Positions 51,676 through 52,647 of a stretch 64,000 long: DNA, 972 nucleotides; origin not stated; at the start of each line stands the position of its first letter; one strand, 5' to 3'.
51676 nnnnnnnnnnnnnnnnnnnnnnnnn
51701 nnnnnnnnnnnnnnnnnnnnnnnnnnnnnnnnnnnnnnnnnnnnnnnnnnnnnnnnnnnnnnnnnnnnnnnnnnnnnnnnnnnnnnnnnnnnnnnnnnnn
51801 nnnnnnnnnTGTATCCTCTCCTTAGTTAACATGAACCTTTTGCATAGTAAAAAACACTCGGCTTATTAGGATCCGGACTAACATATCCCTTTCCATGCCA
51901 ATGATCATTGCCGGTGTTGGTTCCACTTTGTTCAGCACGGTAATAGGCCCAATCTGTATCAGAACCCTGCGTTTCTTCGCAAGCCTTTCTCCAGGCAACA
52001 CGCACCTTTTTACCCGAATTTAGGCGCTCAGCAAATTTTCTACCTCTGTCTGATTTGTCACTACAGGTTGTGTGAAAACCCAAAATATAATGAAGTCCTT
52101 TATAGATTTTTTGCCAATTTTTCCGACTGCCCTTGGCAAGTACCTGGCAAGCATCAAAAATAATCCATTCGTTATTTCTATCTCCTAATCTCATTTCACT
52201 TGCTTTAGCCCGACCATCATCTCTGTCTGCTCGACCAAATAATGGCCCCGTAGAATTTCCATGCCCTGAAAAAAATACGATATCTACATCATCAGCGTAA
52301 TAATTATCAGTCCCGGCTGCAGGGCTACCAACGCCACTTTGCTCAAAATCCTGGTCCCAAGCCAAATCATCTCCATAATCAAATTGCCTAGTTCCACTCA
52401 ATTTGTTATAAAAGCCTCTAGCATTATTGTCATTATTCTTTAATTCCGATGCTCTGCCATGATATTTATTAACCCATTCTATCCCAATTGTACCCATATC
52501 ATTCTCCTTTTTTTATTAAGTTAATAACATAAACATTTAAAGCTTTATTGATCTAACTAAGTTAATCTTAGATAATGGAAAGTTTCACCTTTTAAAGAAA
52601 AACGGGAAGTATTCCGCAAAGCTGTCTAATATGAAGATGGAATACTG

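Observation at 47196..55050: AT-rich island with an integrase remnant and an AraC-headed operon: protease-like protein + unknown partner + dedicated KR-ACP-KS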

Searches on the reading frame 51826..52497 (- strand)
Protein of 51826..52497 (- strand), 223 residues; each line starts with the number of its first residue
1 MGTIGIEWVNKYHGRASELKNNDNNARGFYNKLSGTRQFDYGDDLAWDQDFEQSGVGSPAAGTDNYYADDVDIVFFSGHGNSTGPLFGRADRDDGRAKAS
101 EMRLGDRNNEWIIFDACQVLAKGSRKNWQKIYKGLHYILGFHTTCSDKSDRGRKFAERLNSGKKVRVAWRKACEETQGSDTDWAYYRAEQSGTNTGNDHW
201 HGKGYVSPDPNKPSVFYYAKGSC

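Call 3: search_protein_families(library=pfam, proteins=[window:51826-52497:-], max_evalue=0.1)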
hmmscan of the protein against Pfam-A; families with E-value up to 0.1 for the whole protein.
window:51826-52497:- (223 aa): 2 families
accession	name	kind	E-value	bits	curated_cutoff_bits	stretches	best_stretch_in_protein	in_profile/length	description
PF19872.4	DUF6345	-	8.3e-75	251.5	26.9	1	6-220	1-220/221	Family of unknown function (DUF6345)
PF00656.27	Peptidase_C14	-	0.01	16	21.4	1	10-118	10-128/233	Caspase domain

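Call 4: search_protein_families(library=ncbifam, proteins=[window:51826-52497:-], max_evalue=0.1)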
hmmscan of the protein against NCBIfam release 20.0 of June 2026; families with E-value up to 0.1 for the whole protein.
window:51826-52497:- (223 aa): 0 families

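Call 6: find_homologous_proteins(query=window:51826-52497:-)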
Query window:51826-52497:- (223 aa): 254 proteins with E <= 0.001 among 299 candidates; the best 120 are listed.
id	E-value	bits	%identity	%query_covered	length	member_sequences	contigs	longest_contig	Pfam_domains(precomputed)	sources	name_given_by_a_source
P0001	1.1e-152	525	100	100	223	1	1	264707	PF19872.5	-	-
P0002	3.0e-106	373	72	100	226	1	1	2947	PF19872.5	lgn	-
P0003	3.1e-105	369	71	100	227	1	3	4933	PF19872.5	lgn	-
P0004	1.4e-104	367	70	100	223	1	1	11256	PF19872.5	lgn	-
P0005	3.4e-103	363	71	100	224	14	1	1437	PF19872.5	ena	-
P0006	1.3e-100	354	68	100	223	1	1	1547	PF19872.5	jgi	jgi:hypothetical protein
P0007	1.2e-99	351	69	100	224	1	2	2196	PF19872.5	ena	-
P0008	7.2e-99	348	68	100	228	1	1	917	PF19872.5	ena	-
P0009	1.1e-98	348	66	100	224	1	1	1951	PF19872.5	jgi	jgi:Family of unknown function (DUF6345)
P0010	3.5e-98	346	67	100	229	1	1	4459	PF19872.5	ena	-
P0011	3.6e-98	346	66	100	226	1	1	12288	PF19872.5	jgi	jgi:hypothetical protein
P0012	7.4e-98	345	68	100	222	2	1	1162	PF19872.5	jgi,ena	-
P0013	1.1e-97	345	65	100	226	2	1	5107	PF19872.5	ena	-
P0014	2.4e-97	343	66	100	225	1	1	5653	PF19872.5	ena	-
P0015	3.9e-97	343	65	100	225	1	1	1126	PF19872.5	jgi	jgi:hypothetical protein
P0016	4.6e-97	343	67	100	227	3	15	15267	PF19872.5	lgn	-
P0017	8.2e-97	342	65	100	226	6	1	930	PF19872.5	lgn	-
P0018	1.2e-96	341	66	100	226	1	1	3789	PF19872.5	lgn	-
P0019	2.0e-96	340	65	100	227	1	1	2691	PF19872.5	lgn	-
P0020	7.1e-96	339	66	100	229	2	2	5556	PF19872.5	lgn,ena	-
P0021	1.3e-95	338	65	100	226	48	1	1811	PF19872.5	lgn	-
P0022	4.9e-95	336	65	100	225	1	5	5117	PF19872.5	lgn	-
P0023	3.6e-94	333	63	100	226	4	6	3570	PF19872.5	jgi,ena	-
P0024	1.3e-93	331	64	100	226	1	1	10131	PF19872.5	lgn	-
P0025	2.6e-93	330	65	100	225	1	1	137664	PF19872.5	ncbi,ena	-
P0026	5.9e-93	329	64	100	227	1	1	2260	PF19872.5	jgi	-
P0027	6.7e-93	329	63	100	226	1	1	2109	PF19872.5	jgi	jgi:hypothetical protein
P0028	6.9e-93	329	64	100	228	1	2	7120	PF19872.5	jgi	jgi:hypothetical protein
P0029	1.3e-92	328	64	100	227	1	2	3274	PF19872.5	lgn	-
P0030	1.5e-92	328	65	100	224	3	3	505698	PF19872.5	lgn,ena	-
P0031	1.7e-92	328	63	100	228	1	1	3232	PF19872.5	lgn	-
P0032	1.0e-91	325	63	100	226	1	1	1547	PF19872.5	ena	-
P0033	1.6e-91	324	63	100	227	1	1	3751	PF19872.5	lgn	-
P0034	1.8e-91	324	64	100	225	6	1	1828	PF19872.5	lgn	-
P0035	1.9e-91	324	63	100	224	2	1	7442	PF19872.5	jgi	jgi:hypothetical protein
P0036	3.6e-91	323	63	100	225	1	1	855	PF19872.5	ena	-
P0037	4.6e-91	323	62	100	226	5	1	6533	PF19872.5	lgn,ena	-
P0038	4.7e-91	323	62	100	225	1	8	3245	PF19872.5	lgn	-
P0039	2.2e-90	321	64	100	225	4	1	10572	PF19872.5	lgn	-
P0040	2.4e-90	321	62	100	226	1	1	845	PF19872.5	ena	-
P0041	3.1e-90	320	64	100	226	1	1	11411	PF19872.5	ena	-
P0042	4.5e-90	320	61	100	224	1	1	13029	PF19872.5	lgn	-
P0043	5.8e-90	319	64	100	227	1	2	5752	PF19872.5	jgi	-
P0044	9.9e-90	319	63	100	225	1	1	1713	PF19872.5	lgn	-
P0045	1.5e-89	318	64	100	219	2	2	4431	PF19872.5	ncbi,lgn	ncbi:MAG: DUF6345 domain-containing protein [Promethearchaeota archaeon]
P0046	2.0e-89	318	63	100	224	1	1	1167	PF19872.5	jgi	jgi:hypothetical protein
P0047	2.1e-89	317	63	100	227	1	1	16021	PF19872.5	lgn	-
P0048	2.2e-89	317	62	100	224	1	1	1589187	PF19872.5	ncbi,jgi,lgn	jgi:hypothetical protein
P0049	2.4e-89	317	62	100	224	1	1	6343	PF19872.5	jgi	jgi:hypothetical protein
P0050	2.9e-89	317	63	100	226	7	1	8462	PF19872.5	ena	-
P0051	3.9e-89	317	62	100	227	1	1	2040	PF19872.5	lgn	-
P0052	3.9e-89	317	63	100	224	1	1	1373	PF19872.5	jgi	jgi:Family of unknown function (DUF6345)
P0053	3.9e-89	317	62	99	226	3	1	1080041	PF19872.5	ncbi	ncbi:DUF6345 domain-containing protein [Actinoplanes sp. NPDC000266]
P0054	7.6e-89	316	61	100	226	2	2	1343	PF19872.5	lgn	-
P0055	9.5e-89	315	62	100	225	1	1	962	PF19872.5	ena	-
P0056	1.0e-88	315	61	100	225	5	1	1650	PF19872.5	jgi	jgi:hypothetical protein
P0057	1.3e-88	315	62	100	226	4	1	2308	PF19872.5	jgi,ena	-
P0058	1.6e-88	315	60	100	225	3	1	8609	PF19872.5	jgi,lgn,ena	-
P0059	1.9e-88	314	60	100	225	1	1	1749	PF19872.5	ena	-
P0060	2.0e-88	314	59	100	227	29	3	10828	PF19872.5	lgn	-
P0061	2.9e-88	314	61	100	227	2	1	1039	PF19872.5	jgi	jgi:hypothetical protein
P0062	3.0e-88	314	61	100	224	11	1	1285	PF19872.5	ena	-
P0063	4.3e-88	313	62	100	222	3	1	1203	PF19872.5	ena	-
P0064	4.8e-88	313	62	100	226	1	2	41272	PF19872.5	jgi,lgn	jgi:hypothetical protein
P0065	5.5e-88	313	61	100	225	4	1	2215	PF19872.5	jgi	jgi:Family of unknown function (DUF6345)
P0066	1.2e-87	312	63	100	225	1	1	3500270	PF19872.5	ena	-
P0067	1.3e-87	312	61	100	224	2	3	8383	PF19872.5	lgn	-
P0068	1.9e-87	311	74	80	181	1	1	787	PF19872.5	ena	-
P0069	2.4e-87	311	61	100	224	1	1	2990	PF19872.5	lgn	-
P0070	5.3e-87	310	63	100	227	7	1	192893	PF19872.5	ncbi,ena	-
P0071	8.5e-87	309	62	100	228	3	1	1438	PF19872.5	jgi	jgi:hypothetical protein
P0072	1.1e-86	309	60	100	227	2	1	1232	PF19872.5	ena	-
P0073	2.3e-86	308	59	100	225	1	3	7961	PF19872.5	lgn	-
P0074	2.9e-86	307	61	100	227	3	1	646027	PF19872.5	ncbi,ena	-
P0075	3.2e-86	307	61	100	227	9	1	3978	PF19872.5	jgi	jgi:Family of unknown function (DUF6345)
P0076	4.0e-86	307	60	100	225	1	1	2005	PF19872.5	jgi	jgi:hypothetical protein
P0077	8.0e-86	306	59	100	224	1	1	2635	PF19872.5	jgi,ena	jgi:hypothetical protein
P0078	8.6e-86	306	60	100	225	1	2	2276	PF19872.5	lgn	-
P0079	1.1e-85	305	61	100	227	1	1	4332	PF19872.5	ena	-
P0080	1.1e-85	305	62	100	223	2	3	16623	PF19872.5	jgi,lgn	-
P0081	1.2e-85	305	58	100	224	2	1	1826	PF19872.5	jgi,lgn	jgi:hypothetical protein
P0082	1.3e-85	305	60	99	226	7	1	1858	PF19872.5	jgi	-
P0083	1.8e-85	305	62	100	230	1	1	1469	PF19872.5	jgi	jgi:hypothetical protein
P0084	1.8e-85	305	59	100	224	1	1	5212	PF19872.5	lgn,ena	-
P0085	2.6e-85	304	61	100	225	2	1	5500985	PF19872.5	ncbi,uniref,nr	ncbi:hypothetical protein IMCC3317_26580 [Kordia antarctica]|uniref:Uncharacterized protein n=1 Tax=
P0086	2.7e-85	304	60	100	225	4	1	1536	PF19872.5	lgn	-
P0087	3.9e-85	304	61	100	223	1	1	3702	PF19872.5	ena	-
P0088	5.7e-85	303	62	100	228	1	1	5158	PF19872.5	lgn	-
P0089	9.6e-85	302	60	100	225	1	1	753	PF19872.5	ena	-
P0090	9.8e-85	302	60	100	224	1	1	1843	PF19872.5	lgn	-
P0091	1.6e-84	302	61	100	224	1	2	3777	PF19872.5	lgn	-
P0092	1.8e-84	301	58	100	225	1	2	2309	PF19872.5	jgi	jgi:hypothetical protein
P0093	1.9e-84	301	62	100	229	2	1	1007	PF19872.5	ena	-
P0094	2.0e-84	301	60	99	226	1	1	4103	PF19872.5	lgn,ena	-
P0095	2.2e-84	301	59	100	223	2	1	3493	PF19872.5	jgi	jgi:uncharacterized protein DUF6345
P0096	2.8e-84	301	57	100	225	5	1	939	PF19872.5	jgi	jgi:hypothetical protein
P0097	2.8e-84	301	61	100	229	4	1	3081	PF19872.5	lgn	-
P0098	3.1e-84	301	58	100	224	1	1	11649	PF19872.5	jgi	jgi:hypothetical protein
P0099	3.4e-84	300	59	100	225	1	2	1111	PF19872.5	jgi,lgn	jgi:hypothetical protein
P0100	1.2e-83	299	59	100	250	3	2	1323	PF19872.5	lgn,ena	-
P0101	1.3e-83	299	60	100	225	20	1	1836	PF19872.5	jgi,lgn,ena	-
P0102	1.3e-83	299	58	100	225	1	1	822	PF19872.5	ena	-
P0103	1.4e-83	298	59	100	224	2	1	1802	PF19872.5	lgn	-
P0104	1.7e-83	298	57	100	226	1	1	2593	PF19872.5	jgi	jgi:hypothetical protein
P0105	2.1e-83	298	57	100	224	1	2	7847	PF19872.5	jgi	jgi:hypothetical protein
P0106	2.5e-83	298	60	100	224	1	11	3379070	PF19872.5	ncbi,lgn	-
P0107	3.3e-83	297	60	100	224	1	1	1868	PF19872.5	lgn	-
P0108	3.5e-83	297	60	100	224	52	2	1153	PF19872.5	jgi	jgi:hypothetical protein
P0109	3.8e-83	297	60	100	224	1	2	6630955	PF19872.5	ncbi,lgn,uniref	ncbi:DUF6345 domain-containing protein [Roseateles noduli]|uniref:DUF6345 domain-containing protein 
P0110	4.8e-83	297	60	100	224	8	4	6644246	PF19872.5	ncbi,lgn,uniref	ncbi:DUF6345 domain-containing protein [Roseateles sp. UC29_93]|uniref:DUF6345 domain-containing pro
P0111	7.7e-83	296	60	100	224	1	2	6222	PF19872.5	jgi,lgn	jgi:hypothetical protein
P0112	1.3e-82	295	59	100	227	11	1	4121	PF19872.5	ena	-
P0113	1.6e-82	295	60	100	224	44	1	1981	PF19872.5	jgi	jgi:hypothetical protein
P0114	4.0e-82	294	60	100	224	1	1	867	PF19872.5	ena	-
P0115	6.8e-82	293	59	100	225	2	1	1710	PF19872.5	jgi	jgi:hypothetical protein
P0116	7.3e-82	293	62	100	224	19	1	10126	PF19872.5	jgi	jgi:hypothetical protein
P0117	8.5e-82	293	58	100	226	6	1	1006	PF19872.5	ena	-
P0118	9.0e-82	293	59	100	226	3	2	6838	PF19872.5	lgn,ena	-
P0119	9.6e-82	292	59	100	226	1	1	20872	PF19872.5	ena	-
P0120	1.2e-81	292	58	100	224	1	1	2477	PF19872.5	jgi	jgi:hypothetical protein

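Call 7: find_encoding_contigs(protein=P0085, flank=8000, max_places=2)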
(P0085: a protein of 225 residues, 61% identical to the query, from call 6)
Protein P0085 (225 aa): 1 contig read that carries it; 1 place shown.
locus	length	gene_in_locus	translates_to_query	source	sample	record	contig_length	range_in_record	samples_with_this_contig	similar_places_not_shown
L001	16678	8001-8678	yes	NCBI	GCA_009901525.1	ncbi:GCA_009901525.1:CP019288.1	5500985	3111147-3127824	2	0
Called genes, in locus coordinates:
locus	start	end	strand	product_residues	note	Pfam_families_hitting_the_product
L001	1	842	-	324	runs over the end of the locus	PF00348:polyprenyl_synt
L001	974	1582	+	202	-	PF00440:TetR_N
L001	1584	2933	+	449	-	PF02321:OEP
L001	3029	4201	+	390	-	PF25919:BSH_CusB (faint), PF25917:BSH_RND, PF25973:BSH_CzcB, PF25893:HH_CzcB, PF25954:Beta-barrel_RND_2, PF25967:RND-MFP_C, PF25989:YknX_C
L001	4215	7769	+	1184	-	PF00873:ACR_tran, PF03176:MMPL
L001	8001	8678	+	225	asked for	PF19872:DUF6345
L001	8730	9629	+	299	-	-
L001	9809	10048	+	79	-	-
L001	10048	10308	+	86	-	-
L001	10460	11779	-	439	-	PF07980:SusD_RagB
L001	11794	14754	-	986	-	PF13620:CarboxypepD_reg, PF13715:CarbopepD_reg_2, PF07715:Plug, PF00593:TonB_dep_Rec_b-barrel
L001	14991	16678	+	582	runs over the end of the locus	PF01336:tRNA_anti-codon, PF00152:tRNA-synt_2, PF02938:GAD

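Call 8: find_encoding_contigs(protein=P0053, flank=8000, max_places=2)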
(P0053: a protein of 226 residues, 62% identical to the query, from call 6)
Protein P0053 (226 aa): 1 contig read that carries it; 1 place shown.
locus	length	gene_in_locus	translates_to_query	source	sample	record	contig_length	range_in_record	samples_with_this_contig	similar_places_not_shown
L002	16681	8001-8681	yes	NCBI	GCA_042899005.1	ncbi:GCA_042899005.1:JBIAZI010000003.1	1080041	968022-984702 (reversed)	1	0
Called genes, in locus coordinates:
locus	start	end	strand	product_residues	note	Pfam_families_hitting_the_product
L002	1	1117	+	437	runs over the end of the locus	PF00158:Sigma54_activat, PF14532:Sigma54_activ_2, PF01078:Mg_chelatase (faint), PF25601:AAA_lid_14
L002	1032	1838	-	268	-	PF04909:Amidohydro_2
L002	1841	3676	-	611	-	-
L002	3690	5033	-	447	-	-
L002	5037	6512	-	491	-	-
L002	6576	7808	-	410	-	PF04963:Sigma54_CBD, PF04552:Sigma54_DBD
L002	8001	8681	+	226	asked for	PF19872:DUF6345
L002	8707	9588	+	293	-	-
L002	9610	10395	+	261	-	PF12146:Hydrolase_4, PF00561:Abhydrolase_1, PF12697:Abhydrolase_6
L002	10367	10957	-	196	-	PF00440:TetR_N, PF17920:TetR_C_16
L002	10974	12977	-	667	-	PF00083:Sugar_tr, PF06609:TRI12, PF07690:MFS_1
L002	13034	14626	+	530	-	PF02203:TarH, PF12729:4HB_MCP_1, PF00015:MCPsignal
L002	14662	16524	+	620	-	PF00989:PAS, PF08448:PAS_4, PF13188:PAS_8 (weak), PF13426:PAS_9 (weak), PF08447:PAS_3 (weak), PF13185:GAF_2, PF01590:GAF (weak), PF00990:GGDEF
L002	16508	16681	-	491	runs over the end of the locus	PF05227:CHASE3, PF00672:HAMP, PF00512:HisKA, PF02518:HATPase_c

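Call 9: find_encoding_contigs(protein=P0109, flank=8000, max_places=2)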
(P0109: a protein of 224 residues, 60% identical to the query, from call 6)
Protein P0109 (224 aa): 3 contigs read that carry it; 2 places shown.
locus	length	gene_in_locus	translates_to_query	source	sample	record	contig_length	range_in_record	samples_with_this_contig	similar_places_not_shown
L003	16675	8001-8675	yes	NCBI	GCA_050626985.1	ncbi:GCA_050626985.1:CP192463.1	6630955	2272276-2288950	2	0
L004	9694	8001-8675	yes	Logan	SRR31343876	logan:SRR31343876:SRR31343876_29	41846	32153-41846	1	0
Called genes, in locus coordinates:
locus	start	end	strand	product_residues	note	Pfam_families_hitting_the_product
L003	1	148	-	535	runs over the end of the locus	PF01266:DAO (weak), PF01494:FAD_binding_3, PF13450:NAD_binding_8 (faint), PF21274:Rng_hyd_C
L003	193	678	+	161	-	PF25212:HVO_A0114, PF01047:MarR, PF12802:MarR_2 (weak)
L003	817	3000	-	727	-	PF25490:DUF7910 (faint), PF27525:LAM55_pectate-like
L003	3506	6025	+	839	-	-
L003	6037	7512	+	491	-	-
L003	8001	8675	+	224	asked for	PF19872:DUF6345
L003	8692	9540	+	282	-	-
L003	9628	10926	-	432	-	-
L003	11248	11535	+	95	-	PF13441:Gly-zipper_YMGG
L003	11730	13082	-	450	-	-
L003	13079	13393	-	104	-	-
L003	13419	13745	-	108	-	-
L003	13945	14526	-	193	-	-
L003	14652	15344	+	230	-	PF01177:Asp_Glu_race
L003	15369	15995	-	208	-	PF00440:TetR_N, PF16859:TetR_C_11 (weak), PF16925:TetR_C_13 (weak)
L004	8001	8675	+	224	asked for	PF19872:DUF6345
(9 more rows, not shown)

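Call 18: search_solved_structures(query=A2, max_evalue=10, show_alignments=2)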
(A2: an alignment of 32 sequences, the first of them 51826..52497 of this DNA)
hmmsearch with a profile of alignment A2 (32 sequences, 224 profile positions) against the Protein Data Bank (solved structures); distinct sequences matched with E-value up to 10: 0.

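Call 20: find_related_loci(query=A2, collection=genome_contigs, flank=10000)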
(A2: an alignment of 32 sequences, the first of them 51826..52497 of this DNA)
Query A2 (223 aa) in genome_contigs; peptide patterns used: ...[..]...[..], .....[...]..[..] (x = any residue, [..] = any of these).
104 stretches matched a pattern; 54 encode a relative of the query (tblastn E <= 1e-3); 54 distinct loci.
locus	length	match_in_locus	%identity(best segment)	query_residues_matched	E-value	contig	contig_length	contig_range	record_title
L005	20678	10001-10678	65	1-223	7e-101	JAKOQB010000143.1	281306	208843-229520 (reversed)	MAG: Pseudomonadota bacterium isolate all_maxbin.099 k201_1218132, whole genome shotgun sequence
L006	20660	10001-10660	66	7-223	7e-98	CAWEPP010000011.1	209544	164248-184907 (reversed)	MAG: uncultured beta proteobacterium isolate MFD02159.bin.2.9 genome assembly, contig: contig_36590, whole genome shotgu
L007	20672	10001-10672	64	1-223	3e-97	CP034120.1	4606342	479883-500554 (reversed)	Glaciecola amylolytica strain THG-3.7 chromosome, complete genome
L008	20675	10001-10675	64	1-223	6e-96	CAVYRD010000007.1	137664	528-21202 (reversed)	MAG: uncultured Thermoleophilia bacterium isolate MFD05942.bin.2.330 genome assembly, contig: contig_24713, whole genome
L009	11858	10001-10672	64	1-223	3e-95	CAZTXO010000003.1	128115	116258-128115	MAG TPA_asm: uncultured Saprospiraceae bacterium isolate SRP173033_co3_50 genome assembly, contig: NODE_68_length_128115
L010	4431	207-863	64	1-223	7e-94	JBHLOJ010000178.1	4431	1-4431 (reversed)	MAG: Promethearchaeota archaeon isolate DZ3M.322 DZ3M.322@89859, whole genome shotgun sequence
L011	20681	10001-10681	63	1-223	1e-92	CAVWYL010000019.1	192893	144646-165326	MAG: uncultured Acidimicrobiales bacterium isolate MFD09267.bin.2.303 genome assembly, contig: contig_28218, whole genom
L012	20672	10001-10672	61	1-223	5e-92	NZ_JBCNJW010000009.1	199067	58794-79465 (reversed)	MAG: Fluviicola sp. isolate SMAGNO7 Contig9, whole genome shotgun sequence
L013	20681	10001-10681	61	1-223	3e-91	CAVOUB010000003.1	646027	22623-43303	MAG: uncultured Actinomycetes bacterium isolate MFD10007.bin.1.27 genome assembly, contig: contig_13479, whole genome sh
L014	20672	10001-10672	61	4-223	7e-91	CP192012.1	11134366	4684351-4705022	Actinoplanes sp. CA-054009 chromosome, complete genome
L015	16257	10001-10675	60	3-223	8e-90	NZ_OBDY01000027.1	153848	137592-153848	Paractinoplanes atraurantiacus strain CGMCC 4.6857, whole genome shotgun sequence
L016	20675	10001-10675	60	1-223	4e-89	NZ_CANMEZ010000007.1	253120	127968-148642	Uncultured Kordia sp. isolate 396.fasta NODE_7, whole genome shotgun sequence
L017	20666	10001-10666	62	1-218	2e-88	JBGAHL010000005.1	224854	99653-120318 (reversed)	MAG: Saprospiraceae bacterium isolate MAG_MBR_H125.74 MBRH125-74_opera_contig_377, whole genome shotgun sequence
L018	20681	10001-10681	60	1-223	3e-88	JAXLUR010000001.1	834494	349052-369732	MAG: Saprospiraceae bacterium isolate STL-BAC35 C1.297.fa-1, whole genome shotgun sequence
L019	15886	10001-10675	60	1-223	2e-88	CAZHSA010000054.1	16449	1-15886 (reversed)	MAG TPA_asm: uncultured Kordia sp. isolate SRP065251_co2_57 genome assembly, contig: NODE_2315_length_16449_cov_6.136269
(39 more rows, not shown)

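Call 23: find_encoding_contigs(protein=P0004, flank=10000, max_places=2)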
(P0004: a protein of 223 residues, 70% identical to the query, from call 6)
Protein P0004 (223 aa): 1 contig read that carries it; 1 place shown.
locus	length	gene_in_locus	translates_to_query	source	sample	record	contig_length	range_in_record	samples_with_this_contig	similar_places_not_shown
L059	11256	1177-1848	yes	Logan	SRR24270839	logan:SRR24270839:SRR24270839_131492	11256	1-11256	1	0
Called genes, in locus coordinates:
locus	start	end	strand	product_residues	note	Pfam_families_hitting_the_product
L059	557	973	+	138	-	-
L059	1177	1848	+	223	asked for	PF19872:DUF6345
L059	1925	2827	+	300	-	-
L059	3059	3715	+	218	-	PF01370:Epimerase, PF13561:adh_short_C2, PF00106:adh_short, PF08659:KR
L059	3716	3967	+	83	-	PF00550:PP-binding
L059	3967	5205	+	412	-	PF00109:ketoacyl-synt, PF02801:Ketoacyl-synt_C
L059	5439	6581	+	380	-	PF00266:Aminotran_5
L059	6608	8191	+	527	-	PF00389:2-Hacid_dh, PF02826:2-Hacid_dh_C, PF19304:PGDH_inter, PF01842:ACT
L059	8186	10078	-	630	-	PF01134:GIDA, PF07992:Pyr_redox_2 (weak), PF21680:GIDA_C_1st, PF13932:SAM_GIDA_C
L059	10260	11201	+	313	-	PF04055:Radical_SAM, PF16199:Radical_SAM_C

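Call 26: predict_structure(alignment_id=A2)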
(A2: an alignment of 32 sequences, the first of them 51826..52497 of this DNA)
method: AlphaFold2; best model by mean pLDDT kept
length: 223 residues; sequences in the alignment: 32
mean_pLDDT: 85.1   pTM: 0.86
mean pLDDT of the five models: 85.1, 82.2, 78.3, 76.6, 76.1
residues with pLDDT >= 90: 124; 70-90: 60; 50-70: 29; < 50: 10
segments of 3 or more residues with pLDDT < 50: 54-63
pLDDT, mean of each block of 10 residues (from residue 1): 85 70 93 92 61 46 64 91 78 70 79 94 83 93 94 98 98 96 97 97 96 95 97
secondary structure, 60 per line:
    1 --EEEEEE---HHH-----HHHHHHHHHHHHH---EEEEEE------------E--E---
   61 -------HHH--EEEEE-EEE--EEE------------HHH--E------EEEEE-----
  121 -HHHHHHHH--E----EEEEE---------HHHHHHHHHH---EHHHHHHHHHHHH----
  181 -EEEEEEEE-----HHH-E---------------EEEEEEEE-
elements in order: E3-8 H20-32 E36-41 E73-77 E79-81 E84-86 E111-115 H122-129 E137-141 H151-160 H165-176 E182-189 E215-222
